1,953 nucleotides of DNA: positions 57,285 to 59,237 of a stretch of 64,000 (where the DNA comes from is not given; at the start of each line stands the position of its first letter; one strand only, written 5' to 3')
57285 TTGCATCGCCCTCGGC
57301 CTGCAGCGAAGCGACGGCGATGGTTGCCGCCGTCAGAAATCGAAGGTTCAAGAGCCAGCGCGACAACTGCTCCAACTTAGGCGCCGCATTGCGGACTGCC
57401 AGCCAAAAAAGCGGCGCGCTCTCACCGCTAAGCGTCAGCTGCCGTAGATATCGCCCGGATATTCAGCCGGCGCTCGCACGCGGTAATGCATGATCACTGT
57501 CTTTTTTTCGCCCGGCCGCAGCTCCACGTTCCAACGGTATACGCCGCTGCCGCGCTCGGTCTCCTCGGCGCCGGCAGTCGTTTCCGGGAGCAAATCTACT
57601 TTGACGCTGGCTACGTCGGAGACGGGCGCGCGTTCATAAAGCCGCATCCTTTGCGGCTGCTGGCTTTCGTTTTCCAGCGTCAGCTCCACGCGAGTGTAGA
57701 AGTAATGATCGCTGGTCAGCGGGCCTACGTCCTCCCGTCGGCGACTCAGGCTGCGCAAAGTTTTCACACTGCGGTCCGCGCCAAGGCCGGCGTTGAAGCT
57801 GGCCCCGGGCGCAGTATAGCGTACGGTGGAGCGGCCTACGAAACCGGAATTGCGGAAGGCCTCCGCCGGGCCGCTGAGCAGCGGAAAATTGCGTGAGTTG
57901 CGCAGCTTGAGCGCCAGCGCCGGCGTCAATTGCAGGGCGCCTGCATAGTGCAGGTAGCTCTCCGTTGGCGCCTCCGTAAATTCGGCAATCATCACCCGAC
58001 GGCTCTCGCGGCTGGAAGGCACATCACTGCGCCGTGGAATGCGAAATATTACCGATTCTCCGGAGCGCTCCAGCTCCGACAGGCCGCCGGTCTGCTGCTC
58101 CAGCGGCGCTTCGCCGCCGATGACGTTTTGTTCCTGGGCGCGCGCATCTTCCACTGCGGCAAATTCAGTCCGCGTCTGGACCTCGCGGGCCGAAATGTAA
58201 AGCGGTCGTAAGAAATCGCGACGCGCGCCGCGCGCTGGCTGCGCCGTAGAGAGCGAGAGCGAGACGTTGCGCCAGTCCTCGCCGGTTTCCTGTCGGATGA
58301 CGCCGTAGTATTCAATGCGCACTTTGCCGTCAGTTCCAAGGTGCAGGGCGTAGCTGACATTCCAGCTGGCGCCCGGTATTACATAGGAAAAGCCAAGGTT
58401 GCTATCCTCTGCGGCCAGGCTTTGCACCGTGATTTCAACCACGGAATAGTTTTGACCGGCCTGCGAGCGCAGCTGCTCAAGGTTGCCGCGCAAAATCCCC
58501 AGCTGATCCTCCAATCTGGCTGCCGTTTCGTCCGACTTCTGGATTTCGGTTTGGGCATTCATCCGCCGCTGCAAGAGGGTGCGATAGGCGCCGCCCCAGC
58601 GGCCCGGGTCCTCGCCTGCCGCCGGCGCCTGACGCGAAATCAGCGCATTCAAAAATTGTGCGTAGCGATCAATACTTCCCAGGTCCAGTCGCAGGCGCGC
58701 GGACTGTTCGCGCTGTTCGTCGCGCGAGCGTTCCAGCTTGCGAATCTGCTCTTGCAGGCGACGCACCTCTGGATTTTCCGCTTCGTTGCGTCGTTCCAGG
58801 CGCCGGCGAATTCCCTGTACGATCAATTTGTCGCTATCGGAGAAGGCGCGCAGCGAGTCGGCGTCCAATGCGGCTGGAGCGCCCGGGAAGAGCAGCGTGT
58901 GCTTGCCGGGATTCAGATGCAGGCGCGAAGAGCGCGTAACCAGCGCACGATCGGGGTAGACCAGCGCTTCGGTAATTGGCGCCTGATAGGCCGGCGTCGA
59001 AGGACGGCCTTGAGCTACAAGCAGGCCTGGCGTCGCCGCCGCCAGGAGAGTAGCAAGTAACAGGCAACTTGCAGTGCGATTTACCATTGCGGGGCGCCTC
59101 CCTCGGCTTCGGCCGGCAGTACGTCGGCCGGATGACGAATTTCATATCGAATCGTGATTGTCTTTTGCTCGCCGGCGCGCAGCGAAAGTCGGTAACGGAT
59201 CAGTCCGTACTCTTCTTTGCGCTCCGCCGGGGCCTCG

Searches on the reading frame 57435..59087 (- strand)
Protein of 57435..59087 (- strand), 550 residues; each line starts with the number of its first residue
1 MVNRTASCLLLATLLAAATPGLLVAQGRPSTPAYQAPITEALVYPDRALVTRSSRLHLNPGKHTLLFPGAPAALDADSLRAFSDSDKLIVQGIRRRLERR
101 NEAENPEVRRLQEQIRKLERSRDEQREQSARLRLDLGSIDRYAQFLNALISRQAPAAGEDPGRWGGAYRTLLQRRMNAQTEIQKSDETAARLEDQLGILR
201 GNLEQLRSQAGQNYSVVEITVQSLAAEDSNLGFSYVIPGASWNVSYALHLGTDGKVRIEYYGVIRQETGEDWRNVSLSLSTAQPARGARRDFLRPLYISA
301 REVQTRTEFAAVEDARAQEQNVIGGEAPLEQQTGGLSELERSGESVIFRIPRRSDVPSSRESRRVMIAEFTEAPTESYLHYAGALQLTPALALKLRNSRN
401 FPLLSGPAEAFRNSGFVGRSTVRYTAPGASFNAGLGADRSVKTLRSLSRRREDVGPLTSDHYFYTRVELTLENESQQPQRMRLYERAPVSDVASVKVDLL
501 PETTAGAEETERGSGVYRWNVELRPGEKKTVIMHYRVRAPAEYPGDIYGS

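Call 7: search_protein_families(library=pfam, proteins=[window:57435-59087:-], max_evalue=0.01)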
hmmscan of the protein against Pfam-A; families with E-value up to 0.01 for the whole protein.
window:57435-59087:- (550 aa): 2 families
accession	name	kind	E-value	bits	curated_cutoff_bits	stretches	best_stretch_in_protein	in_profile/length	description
PF13598.12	DUF4139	-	1.6e-45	155.8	31.8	1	233-540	3-204/205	Domain of unknown function (DUF4139)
PF13600.11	DUF4140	-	4.8e-16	59.4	27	1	42-135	2-94/98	N-terminal domain of unknown function (DUF4140)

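Call 8: search_protein_families(library=ncbifam, proteins=[window:57435-59087:-], max_evalue=0.01)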
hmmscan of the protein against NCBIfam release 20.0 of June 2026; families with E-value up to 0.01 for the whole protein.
window:57435-59087:- (550 aa): 1 family
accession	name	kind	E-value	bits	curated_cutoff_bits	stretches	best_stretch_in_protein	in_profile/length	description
TIGR02231.1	TIGR02231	subfamily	1.2e-87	294.8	112.6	1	38-543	2-521/524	mucoidy inhibitor MuiA family protein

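Call 12: search_solved_structures(query=window:57435-59087:-, max_evalue=1)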
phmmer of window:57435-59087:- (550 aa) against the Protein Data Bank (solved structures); distinct sequences matched with E-value up to 1: 3.
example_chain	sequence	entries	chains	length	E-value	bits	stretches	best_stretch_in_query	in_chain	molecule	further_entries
7x5e_B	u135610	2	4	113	0.28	13.1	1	78-148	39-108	Nuclear factor erythroid 2-related factor 2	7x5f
7x5g_B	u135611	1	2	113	0.36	12.7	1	78-148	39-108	Nuclear factor erythroid 2-related factor 2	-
29mv_A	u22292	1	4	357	0.61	12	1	362-427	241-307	Terpene synthase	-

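Call 13: find_homologous_proteins(query=window:57435-59087:-, max_evalue=0.00001)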
Query window:57435-59087:- (550 aa): 18 proteins with E <= 0.00001 among 8000 candidates.
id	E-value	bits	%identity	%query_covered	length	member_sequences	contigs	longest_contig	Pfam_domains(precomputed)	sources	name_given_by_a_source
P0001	0.0e+0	1199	100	100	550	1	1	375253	PF13598.13,PF13600.12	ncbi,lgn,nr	ncbi:MAG: mucoidy inhibitor MuiA family protein [Leptospirales bacterium]|nr:mucoidy inhibitor MuiA 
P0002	2.4e-249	846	70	100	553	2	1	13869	PF13598.13,PF13600.12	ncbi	-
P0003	2.9e-187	642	58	95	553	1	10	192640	PF13598.13,PF13600.12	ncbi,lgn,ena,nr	ncbi:MAG: mucoidy inhibitor MuiA family protein [Spirochaetales bacterium]|nr:mucoidy inhibitor MuiA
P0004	7.6e-178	610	54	100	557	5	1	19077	PF13598.13,PF13600.12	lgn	-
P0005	3.5e-132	460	42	98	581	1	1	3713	PF13598.13,PF13600.12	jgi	jgi:uncharacterized protein (TIGR02231 family)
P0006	5.2e-124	433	41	98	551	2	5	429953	PF13598.13,PF13600.12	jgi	-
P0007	3.2e-119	417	39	93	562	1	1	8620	PF13598.13,PF13600.12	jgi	jgi:uncharacterized protein (TIGR02231 family)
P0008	1.4e-112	395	38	99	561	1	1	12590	PF13598.13,PF13600.12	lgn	-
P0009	9.1e-109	383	40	96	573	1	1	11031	PF13598.13,PF13600.12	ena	-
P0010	3.1e-105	371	45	75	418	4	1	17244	PF13598.13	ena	-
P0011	3.1e-44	170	29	92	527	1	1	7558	PF13598.13,PF13600.12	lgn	-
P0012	7.8e-37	145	28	93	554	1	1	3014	PF13598.13,PF13600.12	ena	-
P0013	1.6e-34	138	27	93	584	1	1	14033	PF13598.13,PF13600.12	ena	-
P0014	3.8e-34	136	28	92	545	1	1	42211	PF13598.13,PF13600.12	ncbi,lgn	-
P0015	1.7e-28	118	27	54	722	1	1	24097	PF13598.13,PF13600.12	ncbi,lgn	-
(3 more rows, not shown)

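Call 14: find_encoding_contigs(protein=P0001, flank=10000, max_places=3)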
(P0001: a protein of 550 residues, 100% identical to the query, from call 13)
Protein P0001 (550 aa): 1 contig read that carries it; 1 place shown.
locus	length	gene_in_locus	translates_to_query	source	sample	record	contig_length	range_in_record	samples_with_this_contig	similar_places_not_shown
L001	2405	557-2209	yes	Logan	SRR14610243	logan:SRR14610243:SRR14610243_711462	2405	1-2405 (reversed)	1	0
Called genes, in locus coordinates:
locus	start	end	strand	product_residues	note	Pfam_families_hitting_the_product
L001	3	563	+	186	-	?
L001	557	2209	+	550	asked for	PF13600:DUF4140, PF13598:DUF4139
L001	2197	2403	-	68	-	?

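Call 15: find_encoding_contigs(protein=P0003, flank=10000, max_places=4)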
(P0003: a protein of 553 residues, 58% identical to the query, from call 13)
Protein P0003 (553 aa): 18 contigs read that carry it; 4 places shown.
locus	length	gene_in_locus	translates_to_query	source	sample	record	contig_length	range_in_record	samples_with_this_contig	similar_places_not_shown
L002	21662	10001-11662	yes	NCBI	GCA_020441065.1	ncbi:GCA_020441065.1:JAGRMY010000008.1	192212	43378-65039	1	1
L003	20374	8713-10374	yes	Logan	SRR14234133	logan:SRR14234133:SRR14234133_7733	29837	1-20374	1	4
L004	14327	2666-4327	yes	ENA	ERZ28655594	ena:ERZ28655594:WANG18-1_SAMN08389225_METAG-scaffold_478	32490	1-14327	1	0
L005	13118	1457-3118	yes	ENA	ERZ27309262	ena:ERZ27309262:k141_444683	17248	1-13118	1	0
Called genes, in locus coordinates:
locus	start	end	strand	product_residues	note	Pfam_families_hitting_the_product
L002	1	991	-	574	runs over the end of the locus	PF01425:Amidase, PF07382:HC2 (weak)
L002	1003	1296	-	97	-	PF02686:GatC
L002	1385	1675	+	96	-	-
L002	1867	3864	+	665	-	PF02705:K_trans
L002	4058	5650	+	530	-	PF00324:AA_permease, PF13520:AA_permease_2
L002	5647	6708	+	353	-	PF25046:DUF7790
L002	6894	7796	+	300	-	PF00326:Peptidase_S9 (weak)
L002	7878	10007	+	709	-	PF13600:DUF4140, PF13598:DUF4139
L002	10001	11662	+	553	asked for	PF13600:DUF4140, PF13598:DUF4139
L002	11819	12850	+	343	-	PF25852:DUF6242_C (faint)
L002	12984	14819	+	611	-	PF05693:Glycogen_syn, PF13439:Glyco_transf_4 (weak), PF13692:Glyco_trans_1_4 (faint), PF20706:GT4-conflict (faint), PF00534:Glycos_transf_1 (weak)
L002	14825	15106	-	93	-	PF01713:Smr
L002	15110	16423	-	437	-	PF00155:Aminotran_1_2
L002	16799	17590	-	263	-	PF04376:ATE_N, PF13480:Acetyltransf_6 (faint), PF04377:ATE_C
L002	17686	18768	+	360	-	PF00266:Aminotran_5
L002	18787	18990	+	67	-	-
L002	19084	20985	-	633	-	PF19363:DUF5939, PF00211:Guanylate_cyc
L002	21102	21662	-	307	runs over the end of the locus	PF01734:Patatin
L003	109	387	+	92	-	-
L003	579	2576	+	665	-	PF02705:K_trans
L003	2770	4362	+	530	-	PF00324:AA_permease, PF13520:AA_permease_2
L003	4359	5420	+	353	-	PF25046:DUF7790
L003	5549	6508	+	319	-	PF00326:Peptidase_S9 (weak)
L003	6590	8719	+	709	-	PF13600:DUF4140, PF13598:DUF4139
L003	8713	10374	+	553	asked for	PF13600:DUF4140, PF13598:DUF4139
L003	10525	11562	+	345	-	PF25852:DUF6242_C (faint)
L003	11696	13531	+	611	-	PF05693:Glycogen_syn, PF13439:Glyco_transf_4 (weak), PF13692:Glyco_trans_1_4 (faint), PF20706:GT4-conflict (faint), PF00534:Glycos_transf_1 (weak)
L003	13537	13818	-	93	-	PF01713:Smr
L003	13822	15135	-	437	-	PF00155:Aminotran_1_2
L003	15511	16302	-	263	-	PF04376:ATE_N, PF13480:Acetyltransf_6 (faint), PF04377:ATE_C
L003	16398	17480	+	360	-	PF00266:Aminotran_5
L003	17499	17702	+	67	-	-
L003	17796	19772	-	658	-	PF19363:DUF5939, PF00211:Guanylate_cyc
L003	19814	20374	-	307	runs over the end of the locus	PF01734:Patatin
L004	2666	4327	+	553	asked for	PF13600:DUF4140, PF13598:DUF4139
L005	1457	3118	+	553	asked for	PF13600:DUF4140, PF13598:DUF4139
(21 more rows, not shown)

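Call 17: find_encoding_contigs(protein=P0002, flank=10000, max_places=2)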
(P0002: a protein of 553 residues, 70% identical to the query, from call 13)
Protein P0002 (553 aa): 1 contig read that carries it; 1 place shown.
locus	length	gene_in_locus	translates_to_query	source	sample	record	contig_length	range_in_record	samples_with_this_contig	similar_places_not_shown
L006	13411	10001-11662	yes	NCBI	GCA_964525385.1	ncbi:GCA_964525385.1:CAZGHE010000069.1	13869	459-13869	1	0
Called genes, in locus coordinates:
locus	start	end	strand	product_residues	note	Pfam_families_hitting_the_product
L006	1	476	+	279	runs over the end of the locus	-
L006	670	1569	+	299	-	-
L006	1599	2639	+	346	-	-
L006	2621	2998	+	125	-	PF00211:Guanylate_cyc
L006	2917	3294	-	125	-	-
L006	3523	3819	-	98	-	-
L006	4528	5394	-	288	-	-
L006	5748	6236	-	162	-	-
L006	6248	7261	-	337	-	-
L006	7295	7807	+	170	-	PF13302:Acetyltransf_3 (weak), PF00583:Acetyltransf_1, PF13673:Acetyltransf_10 (weak), PF13508:Acetyltransf_7, PF08445:FR47 (weak)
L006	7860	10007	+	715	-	-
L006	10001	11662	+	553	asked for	PF13600:DUF4140, PF13598:DUF4139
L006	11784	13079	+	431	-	PF02321:OEP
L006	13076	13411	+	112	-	?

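Call 18: find_encoding_contigs(protein=P0004, flank=10000, max_places=2)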
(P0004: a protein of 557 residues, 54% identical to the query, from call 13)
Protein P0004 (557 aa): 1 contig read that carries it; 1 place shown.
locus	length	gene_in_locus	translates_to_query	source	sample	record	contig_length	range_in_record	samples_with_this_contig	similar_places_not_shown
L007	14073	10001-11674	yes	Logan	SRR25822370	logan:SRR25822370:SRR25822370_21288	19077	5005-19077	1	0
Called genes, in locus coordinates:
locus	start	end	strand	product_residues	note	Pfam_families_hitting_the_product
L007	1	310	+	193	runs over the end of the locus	PF01844:HNH (weak)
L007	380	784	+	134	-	PF00903:Glyoxalase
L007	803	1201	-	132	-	PF01850:PIN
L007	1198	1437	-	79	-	PF02604:PhdYeFM_antitox (weak)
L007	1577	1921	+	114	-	PF13788:DUF4180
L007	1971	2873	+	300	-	PF00533:BRCT (weak)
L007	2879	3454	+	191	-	PF14066:DUF4256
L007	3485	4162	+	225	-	-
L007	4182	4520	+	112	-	-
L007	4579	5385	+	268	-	PF00520:Ion_trans, PF07885:Ion_trans_2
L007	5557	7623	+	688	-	PF23023:Anti-Pycsar_Apyc1, PF00753:Lactamase_B (faint), PF00027:cNMP_binding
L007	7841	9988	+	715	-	PF13600:DUF4140, PF13598:DUF4139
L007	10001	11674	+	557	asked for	PF13600:DUF4140, PF13598:DUF4139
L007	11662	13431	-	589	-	PF01425:Amidase, PF21986:AH_C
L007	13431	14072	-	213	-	?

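Call 19: find_encoding_contigs(protein=P0006, flank=10000, max_places=3)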
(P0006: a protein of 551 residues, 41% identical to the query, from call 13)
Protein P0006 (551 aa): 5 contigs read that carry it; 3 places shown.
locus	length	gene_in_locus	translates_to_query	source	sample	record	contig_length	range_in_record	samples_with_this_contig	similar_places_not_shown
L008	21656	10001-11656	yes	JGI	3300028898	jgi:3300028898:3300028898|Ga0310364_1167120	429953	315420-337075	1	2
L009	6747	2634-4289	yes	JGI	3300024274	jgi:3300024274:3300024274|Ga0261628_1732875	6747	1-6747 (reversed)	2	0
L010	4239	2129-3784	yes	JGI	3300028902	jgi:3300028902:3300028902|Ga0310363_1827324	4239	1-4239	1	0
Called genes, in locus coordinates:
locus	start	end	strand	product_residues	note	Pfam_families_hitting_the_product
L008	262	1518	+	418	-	PF03781:FGE-sulfatase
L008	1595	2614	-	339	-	PF25852:DUF6242_C (faint), PF02012:BNR (faint), PF15902:Sortilin-Vps10 (faint)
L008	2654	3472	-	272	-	PF18935:DUF5683 (weak)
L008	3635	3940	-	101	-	PF04316:FlgM (faint)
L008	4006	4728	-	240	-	PF00590:TP_methylase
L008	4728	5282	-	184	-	PF28309:LIC11073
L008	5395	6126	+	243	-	-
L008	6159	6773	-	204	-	PF05641:Agenet (weak), PF11717:Tudor-knot, PF22732:MSL3_chromo-like (faint)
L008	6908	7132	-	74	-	-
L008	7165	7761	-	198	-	PF04542:Sigma70_r2, PF08281:Sigma70_r4_2, PF04545:Sigma70_r4 (weak)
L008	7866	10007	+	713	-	PF13600:DUF4140, PF13598:DUF4139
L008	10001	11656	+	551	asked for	PF13600:DUF4140, PF13598:DUF4139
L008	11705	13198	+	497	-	PF00270:DEAD, PF04851:ResIII, PF00271:Helicase_C, PF25399:DeaD_dimer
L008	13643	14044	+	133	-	-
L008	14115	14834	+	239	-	-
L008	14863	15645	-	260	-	PF00106:adh_short, PF08659:KR, PF01370:Epimerase (weak), PF13561:adh_short_C2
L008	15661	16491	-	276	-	-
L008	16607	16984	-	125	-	PF03091:CutA1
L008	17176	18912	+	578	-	PF01391:Collagen (weak), PF16841:CBM60 (weak)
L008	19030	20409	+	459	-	PF13367:PrsW-protease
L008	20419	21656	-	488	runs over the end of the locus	PF08668:HDOD, PF01966:HD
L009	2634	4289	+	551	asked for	PF13600:DUF4140, PF13598:DUF4139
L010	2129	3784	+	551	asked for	PF13600:DUF4140, PF13598:DUF4139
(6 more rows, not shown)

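Call 25: search_protein_representatives(protein=window:57435-59087:-)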
Query: 550 residues. Proteins with E-value up to 0.001 (for the whole library): 8974; up to 1e-10: 5943; up to 1e-30: 831. The best 150 are listed.
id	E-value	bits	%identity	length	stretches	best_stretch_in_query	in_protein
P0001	0.0e+00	1198.6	100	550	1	1-550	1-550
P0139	3.1e-128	445.1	44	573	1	30-550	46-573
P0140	3.3e-119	415.4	40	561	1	24-549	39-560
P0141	3.5e-119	415.3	39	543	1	36-549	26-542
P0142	2.7e-118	412.4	40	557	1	33-549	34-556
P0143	1.8e-117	409.6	40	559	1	8-539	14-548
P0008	4.5e-113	395.1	39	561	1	4-549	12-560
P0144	7.1e-110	384.6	37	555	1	9-549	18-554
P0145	2.2e-105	369.8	36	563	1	9-549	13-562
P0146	1.9e-103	363.4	36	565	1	37-549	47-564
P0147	1.1e-102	360.9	36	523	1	35-549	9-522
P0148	1.4e-97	344.1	36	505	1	50-549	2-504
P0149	8.7e-93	328.2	36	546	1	35-548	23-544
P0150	3.5e-92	326.2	32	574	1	34-549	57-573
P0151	8.5e-92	324.9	32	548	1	33-549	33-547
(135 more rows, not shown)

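Call 30: find_related_loci(query=A2, collection=genome_contigs, flank=10000)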
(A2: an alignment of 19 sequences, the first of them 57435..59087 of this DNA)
Query A2 (550 aa) in genome_contigs; peptide patterns used: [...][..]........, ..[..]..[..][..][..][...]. (x = any residue, [..] = any of these).
600 stretches matched a pattern (row limit reached: there are more); 586 encode a relative of the query (tblastn E <= 1e-3); the best 80 are kept; 80 distinct loci.
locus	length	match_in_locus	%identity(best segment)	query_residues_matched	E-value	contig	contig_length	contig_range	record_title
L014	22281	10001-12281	40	34-548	5e-110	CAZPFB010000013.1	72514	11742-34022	MAG TPA_asm: uncultured Leptospiraceae bacterium isolate SRP323723_co1_118 genome assembly, contig: NODE_326_length_7251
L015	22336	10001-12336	35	3-550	2e-108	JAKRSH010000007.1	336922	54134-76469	MAG: Leptospiraceae bacterium isolate MS012 bin-012_6, whole genome shotgun sequence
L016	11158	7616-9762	35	5-548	1e-97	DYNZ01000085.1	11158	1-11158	MAG TPA_asm: Leptospira biflexa isolate SulCav_GS09_5_45_42 SulCav_GS09_5_9592_length_11158_cov_26_108079, whole genome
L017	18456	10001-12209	34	12-549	5e-89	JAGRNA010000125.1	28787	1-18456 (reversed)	MAG: Leptospiraceae bacterium isolate HKST-UBA05 2015-01-06_1_(paired)_contig_115749, whole genome shotgun sequence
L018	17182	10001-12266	36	1-550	5e-95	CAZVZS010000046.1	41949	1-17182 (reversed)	MAG TPA_asm: uncultured Leptospiraceae bacterium isolate SRP090828_co2_25 genome assembly, contig: NODE_315_length_41949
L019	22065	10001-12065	25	35-544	2e-58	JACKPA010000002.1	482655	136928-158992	MAG: Leptospiraceae bacterium isolate HK-STAS-SPIR-3 HK-STAS-SPIR-3_2, whole genome shotgun sequence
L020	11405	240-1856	28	16-542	1e-52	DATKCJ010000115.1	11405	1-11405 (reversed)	MAG TPA_asm: Opitutaceae bacterium isolate SMAG_U14443 k141_1896353, whole genome shotgun sequence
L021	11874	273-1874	29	25-547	2e-51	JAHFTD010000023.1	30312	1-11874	MAG: Opitutaceae bacterium isolate nzgw612 NODE_1364_length_30313_cov_6.719760, whole genome shotgun sequence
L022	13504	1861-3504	28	6-545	2e-51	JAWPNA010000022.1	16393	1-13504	MAG: Acidobacteriota bacterium isolate Fractures_MAG_01 c_000000019504, whole genome shotgun sequence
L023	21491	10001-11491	30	38-540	1e-49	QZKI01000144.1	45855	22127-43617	MAG: Candidatus Abyssobacteria bacterium SURF_17 Ga0104751_1001126, whole genome shotgun sequence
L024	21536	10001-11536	28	38-540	3e-49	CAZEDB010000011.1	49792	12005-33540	MAG TPA_asm: uncultured Enterobacteriaceae bacterium isolate SRP318679_co1_234 genome assembly, contig: NODE_1057_length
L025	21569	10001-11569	29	22-544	2e-49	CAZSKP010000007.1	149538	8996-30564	MAG TPA_asm: uncultured bacterium isolate binchicken_co294_12 genome assembly, contig: NODE_181_length_149538_cov_7.8491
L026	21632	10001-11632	29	4-547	1e-48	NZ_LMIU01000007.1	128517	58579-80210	Achromobacter sp. Root83 contig_15, whole genome shotgun sequence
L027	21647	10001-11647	27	10-547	9e-49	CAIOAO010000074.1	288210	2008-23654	MAG: uncultured Opitutae bacterium isolate YR2_bin-0342 genome assembly, contig: bin-0342:074/110, whole genome shotgun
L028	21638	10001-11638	28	9-546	3e-48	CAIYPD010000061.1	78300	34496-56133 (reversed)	MAG: Candidatus Firestonebacteria bacterium isolate KR_bin-0439 genome assembly, contig: bin-0439:061/148, whole genome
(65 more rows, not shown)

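Call 47: predict_structure(alignment_id=A1)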
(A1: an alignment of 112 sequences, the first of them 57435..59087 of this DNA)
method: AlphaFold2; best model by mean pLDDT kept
length: 550 residues; sequences in the alignment: 112
mean_pLDDT: 89.5   pTM: 0.79
mean pLDDT of the five models: 89.5, 88.8, 88.7, 88.6, 88.3
residues with pLDDT >= 90: 418; 70-90: 61; 50-70: 50; < 50: 21
segments of 3 or more residues with pLDDT < 50: 1-3, 307-321
pLDDT, mean of each block of 10 residues (from residue 1): 51 56 62 91 98 97 95 96 98 95 82 97 98 98 95 76 90 97 98 98 84 89 97 97 98 98 96 98 83 74 52 46 59 87 92 96 97 98 96 97 97 97 96 97 97 93 97 98 96 93 97 95 98 97 73
secondary structure, 60 per line:
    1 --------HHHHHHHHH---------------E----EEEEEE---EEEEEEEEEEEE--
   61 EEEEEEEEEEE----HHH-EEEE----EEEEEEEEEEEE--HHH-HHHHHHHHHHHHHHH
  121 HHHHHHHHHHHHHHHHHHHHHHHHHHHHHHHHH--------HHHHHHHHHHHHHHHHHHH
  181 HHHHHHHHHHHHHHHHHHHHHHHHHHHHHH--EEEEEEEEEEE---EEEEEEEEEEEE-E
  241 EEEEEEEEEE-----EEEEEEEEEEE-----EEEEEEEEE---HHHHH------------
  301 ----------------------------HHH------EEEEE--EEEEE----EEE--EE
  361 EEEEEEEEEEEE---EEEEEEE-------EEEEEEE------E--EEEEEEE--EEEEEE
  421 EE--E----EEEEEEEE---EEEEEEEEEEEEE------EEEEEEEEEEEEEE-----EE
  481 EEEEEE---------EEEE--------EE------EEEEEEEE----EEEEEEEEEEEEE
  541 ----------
elements in order: H9-17 E38-43 E47-58 E61-71 E80-83 E88-99 H106-153 H162-210 E213-223 E227-238 E240-250 E256-266 E272-280 H284-288 E338-342 E345-349 E354-356 E359-372 E376-382 E390-396 E406-412 E415-422 E430-437 E441-453 E460-473 E479-486 E496-499 E516-523 E528-540
